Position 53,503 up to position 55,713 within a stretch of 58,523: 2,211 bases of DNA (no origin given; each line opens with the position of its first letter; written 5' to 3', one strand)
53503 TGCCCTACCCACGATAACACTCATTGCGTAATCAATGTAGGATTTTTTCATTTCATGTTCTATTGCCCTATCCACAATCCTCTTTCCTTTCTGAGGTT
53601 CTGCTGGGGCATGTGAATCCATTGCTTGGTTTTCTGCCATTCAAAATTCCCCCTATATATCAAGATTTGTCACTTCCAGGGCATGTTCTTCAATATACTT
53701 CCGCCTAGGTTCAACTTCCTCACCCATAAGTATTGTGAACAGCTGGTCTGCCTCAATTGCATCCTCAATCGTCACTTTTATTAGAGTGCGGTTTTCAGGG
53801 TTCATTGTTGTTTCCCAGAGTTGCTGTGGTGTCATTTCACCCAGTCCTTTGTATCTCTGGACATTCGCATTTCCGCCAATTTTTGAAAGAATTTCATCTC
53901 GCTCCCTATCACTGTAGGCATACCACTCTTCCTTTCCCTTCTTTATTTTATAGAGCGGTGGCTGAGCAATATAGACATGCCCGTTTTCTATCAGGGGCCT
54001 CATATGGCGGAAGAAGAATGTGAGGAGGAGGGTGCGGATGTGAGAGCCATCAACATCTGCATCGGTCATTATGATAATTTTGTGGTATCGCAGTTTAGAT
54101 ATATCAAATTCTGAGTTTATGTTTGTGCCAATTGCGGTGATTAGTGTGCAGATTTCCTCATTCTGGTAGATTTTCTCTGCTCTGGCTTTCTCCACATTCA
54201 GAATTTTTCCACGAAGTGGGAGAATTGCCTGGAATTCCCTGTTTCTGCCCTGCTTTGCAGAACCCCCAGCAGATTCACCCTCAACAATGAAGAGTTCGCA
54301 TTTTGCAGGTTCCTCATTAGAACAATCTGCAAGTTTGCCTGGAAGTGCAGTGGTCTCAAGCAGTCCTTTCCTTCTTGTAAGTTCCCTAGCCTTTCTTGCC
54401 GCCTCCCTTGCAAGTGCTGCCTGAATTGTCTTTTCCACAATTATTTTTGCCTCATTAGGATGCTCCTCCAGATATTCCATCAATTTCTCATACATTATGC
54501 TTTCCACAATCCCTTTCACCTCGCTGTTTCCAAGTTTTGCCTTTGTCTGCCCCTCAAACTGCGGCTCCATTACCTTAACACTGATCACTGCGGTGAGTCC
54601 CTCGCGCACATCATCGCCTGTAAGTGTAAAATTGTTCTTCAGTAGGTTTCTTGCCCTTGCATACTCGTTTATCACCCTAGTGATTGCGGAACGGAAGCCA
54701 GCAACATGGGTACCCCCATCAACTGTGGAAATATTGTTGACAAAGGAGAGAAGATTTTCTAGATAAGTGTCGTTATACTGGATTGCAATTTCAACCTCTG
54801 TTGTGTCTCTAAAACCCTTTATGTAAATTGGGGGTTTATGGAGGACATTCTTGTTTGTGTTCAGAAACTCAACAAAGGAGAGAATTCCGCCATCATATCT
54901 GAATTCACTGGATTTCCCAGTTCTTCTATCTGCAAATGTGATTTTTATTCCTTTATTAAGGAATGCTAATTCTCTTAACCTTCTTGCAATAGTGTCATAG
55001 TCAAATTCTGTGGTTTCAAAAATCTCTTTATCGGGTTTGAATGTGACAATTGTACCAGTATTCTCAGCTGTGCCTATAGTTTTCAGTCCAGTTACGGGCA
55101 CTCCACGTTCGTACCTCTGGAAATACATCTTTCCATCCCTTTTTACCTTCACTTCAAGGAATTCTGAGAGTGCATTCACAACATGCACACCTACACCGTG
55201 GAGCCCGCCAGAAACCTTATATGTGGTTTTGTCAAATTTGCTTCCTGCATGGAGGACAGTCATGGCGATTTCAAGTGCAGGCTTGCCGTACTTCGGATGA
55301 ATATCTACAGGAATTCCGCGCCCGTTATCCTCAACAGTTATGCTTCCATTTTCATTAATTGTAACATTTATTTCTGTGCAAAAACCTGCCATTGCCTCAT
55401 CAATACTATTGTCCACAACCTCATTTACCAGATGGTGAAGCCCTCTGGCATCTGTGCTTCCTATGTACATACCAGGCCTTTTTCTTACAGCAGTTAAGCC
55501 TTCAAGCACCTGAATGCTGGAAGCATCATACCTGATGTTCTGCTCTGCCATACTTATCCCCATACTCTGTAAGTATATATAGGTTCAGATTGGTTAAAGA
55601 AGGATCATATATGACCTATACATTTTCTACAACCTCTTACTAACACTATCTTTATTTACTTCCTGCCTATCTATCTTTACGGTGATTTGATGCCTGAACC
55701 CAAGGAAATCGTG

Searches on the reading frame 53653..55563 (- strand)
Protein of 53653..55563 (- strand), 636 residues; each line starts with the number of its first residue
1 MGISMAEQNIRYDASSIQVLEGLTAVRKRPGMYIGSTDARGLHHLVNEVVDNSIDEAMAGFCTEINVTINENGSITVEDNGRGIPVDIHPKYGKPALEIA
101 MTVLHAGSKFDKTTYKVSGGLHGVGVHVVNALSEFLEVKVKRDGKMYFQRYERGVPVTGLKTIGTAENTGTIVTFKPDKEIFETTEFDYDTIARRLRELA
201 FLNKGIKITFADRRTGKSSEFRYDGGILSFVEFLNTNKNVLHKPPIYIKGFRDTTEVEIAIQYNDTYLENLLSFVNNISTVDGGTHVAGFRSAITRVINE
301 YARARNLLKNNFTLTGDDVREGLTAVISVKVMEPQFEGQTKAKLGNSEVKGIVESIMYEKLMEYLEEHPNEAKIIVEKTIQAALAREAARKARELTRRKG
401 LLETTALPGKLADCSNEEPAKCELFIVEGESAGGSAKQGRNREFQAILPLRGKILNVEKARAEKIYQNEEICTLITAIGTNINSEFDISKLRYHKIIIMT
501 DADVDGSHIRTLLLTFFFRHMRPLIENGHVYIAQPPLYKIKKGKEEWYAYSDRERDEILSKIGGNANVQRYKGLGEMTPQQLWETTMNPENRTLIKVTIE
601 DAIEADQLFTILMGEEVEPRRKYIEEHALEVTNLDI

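Call 11: search_protein_families(library=pfam, proteins=[window:53653-55563:-], max_evalue=0.001)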
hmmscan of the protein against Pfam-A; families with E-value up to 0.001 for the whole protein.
window:53653-55563:- (636 aa): 5 families
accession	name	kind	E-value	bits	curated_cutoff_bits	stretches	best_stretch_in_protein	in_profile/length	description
PF00204.31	DNA_gyraseB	-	1e-63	214.3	27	1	226-394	1-172/173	DNA gyrase B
PF00986.26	DNA_gyraseB_C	-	9.7e-32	109.4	29.8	1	565-625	3-63/63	DNA gyrase B subunit, carboxyl terminus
PF01751.28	Toprim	-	1.4e-21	76.9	23.1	1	423-534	1-95/96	Toprim domain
PF02518.31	HATPase_c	-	2.2e-18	67.2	26.4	1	38-179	2-109/111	Histidine kinase-, DNA gyrase B-, and HSP90-like ATPase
PF13589.12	HATPase_c_3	-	0.00081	19.9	25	0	45-85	6-46/137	Histidine kinase-, DNA gyrase B-, and HSP90-like ATPase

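Call 76: find_related_loci(query=window:53653-55563:-, collection=genome_contigs, flank=2000)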
Query window:53653-55563:- (636 aa) in genome_contigs; peptide patterns used: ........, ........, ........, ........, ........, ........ (x = any residue, [..] = any of these).
600 stretches matched a pattern (row limit reached: there are more); 596 encode a relative of the query (tblastn E <= 1e-3); the best 80 are kept; 80 distinct loci.
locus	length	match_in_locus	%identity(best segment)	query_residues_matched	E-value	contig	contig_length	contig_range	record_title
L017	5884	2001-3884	66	12-636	0e+0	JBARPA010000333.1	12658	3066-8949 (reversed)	MAG: Candidatus Zixiibacteriota bacterium isolate MFD13423_ilm_asm_bin54 k127_269887, whole genome shotgun sequence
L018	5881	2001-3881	65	12-636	0e+0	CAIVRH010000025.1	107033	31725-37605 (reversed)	uncultured candidate division Zixibacteria bacterium isolate AM-sed-core3-D1_bin-832 genome assembly, contig: bin-832:25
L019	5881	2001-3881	65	11-636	0e+0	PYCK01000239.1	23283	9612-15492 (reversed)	MAG: Candidatus Methanocomedens sp. isolate S7142MS1 EAHJLNLH_261, whole genome shotgun sequence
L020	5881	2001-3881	65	11-636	0e+0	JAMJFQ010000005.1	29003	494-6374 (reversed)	MAG: ANME-2 cluster archaeon isolate B4-03 NODE_180_length_29003_cov_292.660667, whole genome shotgun sequence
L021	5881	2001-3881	68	12-636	0e+0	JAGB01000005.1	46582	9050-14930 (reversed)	Caldicoprobacter oshimai DSM 21659 K363DRAFT_scaffold00005.5_C, whole genome shotgun sequence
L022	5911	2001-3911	64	3-636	0e+0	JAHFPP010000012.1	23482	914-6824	MAG: Candidatus Woesearchaeota archaeon isolate nzgw53 NODE_3475_length_23483_cov_3.685601, whole genome shotgun sequenc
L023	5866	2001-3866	67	12-635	0e+0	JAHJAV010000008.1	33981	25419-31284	MAG: Nanoarchaeota archaeon isolate Modern_marine.mb.228 Modern_marine.mb.228_k141_137824, whole genome shotgun sequence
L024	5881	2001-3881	67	12-635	0e+0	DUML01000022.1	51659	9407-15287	MAG TPA_asm: Peptococcaceae bacterium isolate AS04akNAM_59 17344_AS04, whole genome shotgun sequence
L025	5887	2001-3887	64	12-636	0e+0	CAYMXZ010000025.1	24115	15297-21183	MAG TPA_asm: uncultured Caldithrix sp. isolate binchicken_co107_282 genome assembly, contig: NODE_5207_length_24115_cov_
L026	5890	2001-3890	66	12-636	0e+0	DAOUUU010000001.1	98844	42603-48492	MAG TPA_asm: Candidatus Krumholzibacteriota bacterium isolate CSMAG_831 CSMAG_831_k141_1235218_length_98844_cov_11.0000,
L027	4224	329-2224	67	3-636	0e+0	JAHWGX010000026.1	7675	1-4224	MAG: Candidatus Woesearchaeota archaeon isolate FT1_083 k127_24788393, whole genome shotgun sequence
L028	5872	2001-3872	65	12-636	0e+0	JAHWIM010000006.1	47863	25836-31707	MAG: Candidatus Woesearchaeota archaeon isolate YT1_562 k127_7236935, whole genome shotgun sequence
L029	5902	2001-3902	63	6-636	0e+0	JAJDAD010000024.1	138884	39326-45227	MAG: candidate division KSB1 bacterium isolate OFTM153 OFTM153_23, whole genome shotgun sequence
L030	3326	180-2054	67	12-636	0e+0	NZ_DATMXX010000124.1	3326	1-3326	MAG: Sporomusa sp. isolate SMAG_U13131 k141_163674, whole genome shotgun sequence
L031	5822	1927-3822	63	5-636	0e+0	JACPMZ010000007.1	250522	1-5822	MAG: Candidatus Woesearchaeota archaeon isolate NC_groundwater_562_Ag_S-0.1um_46_13 S35_SO-1_scaffold_36170, whole genom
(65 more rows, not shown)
